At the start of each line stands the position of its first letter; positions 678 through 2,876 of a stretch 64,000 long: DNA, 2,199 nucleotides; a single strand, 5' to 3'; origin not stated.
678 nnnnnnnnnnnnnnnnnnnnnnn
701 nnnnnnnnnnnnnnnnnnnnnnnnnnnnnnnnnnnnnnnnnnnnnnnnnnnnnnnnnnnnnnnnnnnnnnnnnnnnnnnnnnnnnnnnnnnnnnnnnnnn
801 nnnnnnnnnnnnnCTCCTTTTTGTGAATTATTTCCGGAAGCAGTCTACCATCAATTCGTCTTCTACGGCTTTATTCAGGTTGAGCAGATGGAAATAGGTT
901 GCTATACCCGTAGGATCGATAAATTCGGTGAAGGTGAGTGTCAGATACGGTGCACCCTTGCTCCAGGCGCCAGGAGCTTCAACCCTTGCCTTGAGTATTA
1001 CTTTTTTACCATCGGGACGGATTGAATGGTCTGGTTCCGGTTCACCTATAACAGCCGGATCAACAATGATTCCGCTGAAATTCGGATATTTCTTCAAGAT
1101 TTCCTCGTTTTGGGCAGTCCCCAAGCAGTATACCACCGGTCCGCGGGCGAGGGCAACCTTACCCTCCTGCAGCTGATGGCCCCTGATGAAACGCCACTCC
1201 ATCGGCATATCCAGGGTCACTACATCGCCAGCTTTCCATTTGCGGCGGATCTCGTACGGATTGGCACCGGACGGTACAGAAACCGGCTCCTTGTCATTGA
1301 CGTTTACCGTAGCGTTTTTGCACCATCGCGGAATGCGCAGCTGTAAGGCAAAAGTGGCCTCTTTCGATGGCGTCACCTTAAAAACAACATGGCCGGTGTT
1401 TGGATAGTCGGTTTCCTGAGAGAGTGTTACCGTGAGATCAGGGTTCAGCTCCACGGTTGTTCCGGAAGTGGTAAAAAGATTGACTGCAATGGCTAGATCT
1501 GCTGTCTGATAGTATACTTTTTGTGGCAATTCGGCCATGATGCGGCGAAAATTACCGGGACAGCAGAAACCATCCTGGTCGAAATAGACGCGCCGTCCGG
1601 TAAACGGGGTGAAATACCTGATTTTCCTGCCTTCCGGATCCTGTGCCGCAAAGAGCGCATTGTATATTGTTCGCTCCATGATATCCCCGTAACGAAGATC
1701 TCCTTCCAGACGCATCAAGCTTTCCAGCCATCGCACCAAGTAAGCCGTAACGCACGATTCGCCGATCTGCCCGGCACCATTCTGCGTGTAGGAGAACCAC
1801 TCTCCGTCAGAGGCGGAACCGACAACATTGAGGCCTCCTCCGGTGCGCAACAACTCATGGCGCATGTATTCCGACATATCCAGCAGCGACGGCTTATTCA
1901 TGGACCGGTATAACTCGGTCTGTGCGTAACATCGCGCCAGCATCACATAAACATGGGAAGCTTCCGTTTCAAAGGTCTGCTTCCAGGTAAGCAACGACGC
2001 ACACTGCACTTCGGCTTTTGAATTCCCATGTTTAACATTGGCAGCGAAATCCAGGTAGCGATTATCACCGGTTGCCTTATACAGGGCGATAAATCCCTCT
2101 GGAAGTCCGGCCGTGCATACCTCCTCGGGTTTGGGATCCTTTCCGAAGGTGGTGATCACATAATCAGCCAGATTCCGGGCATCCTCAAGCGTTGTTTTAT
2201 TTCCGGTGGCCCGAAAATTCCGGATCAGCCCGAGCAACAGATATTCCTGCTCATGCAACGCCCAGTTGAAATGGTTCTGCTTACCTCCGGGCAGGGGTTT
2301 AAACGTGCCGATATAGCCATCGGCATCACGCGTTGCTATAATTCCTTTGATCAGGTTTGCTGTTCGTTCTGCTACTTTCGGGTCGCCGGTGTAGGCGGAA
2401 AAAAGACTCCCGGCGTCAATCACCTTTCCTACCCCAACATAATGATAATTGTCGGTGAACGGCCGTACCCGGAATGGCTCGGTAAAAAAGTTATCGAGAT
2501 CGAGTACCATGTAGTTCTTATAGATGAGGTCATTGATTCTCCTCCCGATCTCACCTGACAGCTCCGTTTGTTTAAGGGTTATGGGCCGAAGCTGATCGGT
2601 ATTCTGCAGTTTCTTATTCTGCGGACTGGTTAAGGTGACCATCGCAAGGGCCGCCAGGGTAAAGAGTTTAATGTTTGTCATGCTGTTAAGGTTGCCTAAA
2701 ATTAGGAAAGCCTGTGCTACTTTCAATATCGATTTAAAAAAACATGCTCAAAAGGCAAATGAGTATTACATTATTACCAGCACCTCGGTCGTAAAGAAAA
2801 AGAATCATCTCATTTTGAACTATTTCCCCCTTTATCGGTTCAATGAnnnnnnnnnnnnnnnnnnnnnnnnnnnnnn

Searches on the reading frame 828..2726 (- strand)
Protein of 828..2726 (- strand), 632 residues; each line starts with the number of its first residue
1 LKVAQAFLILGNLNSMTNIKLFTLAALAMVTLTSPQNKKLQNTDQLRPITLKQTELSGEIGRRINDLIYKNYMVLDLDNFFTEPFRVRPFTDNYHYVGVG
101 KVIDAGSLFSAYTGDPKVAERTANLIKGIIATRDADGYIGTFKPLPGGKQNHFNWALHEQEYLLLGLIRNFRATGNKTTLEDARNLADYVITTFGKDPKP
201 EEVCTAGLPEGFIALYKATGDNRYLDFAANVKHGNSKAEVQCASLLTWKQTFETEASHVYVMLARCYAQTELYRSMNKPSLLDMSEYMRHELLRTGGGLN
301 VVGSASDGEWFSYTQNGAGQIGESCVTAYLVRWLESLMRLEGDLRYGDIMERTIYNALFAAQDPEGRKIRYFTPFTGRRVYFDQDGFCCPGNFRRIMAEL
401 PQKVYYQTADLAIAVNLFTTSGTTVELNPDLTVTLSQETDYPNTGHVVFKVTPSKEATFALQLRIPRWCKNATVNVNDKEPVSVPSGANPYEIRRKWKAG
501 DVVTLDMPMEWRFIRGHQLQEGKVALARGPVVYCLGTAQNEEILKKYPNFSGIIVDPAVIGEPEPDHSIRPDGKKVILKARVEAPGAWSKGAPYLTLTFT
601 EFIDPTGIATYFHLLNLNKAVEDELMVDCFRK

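Call 74: search_protein_families(library=ncbifam, proteins=[window:828-2726:-], max_evalue=0.001)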
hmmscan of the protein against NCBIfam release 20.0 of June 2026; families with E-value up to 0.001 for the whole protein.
window:828-2726:- (632 aa): 1 family
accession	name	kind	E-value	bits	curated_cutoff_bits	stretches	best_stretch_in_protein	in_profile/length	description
NF049879.1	AcerHdlse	equivalog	3.8e-49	167.7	950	2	322-541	340-573/657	aceric acid hydrolase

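Call 75: search_protein_families(library=pfam, proteins=[window:828-2726:-], max_evalue=0.001)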
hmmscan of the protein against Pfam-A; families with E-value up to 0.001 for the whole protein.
window:828-2726:- (632 aa): 3 families
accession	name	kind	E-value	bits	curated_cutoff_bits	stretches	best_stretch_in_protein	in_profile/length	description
PF07944.18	Beta-AFase-like_GH127_cat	-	9.3e-39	133.9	24.9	1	91-401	56-375/376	Beta-L-arabinofuranosidase, GH127 catalytic domain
PF20736.2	Glyco_hydro127M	-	3.7e-22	78.7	24.2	1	413-509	2-95/95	Beta-L-arabinofuranosidase, GH127 middle domain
PF20737.2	Glyco_hydro127C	-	0.00013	22.1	23.7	1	520-545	13-38/71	Glycoside hydrolase family 127 C-terminal domain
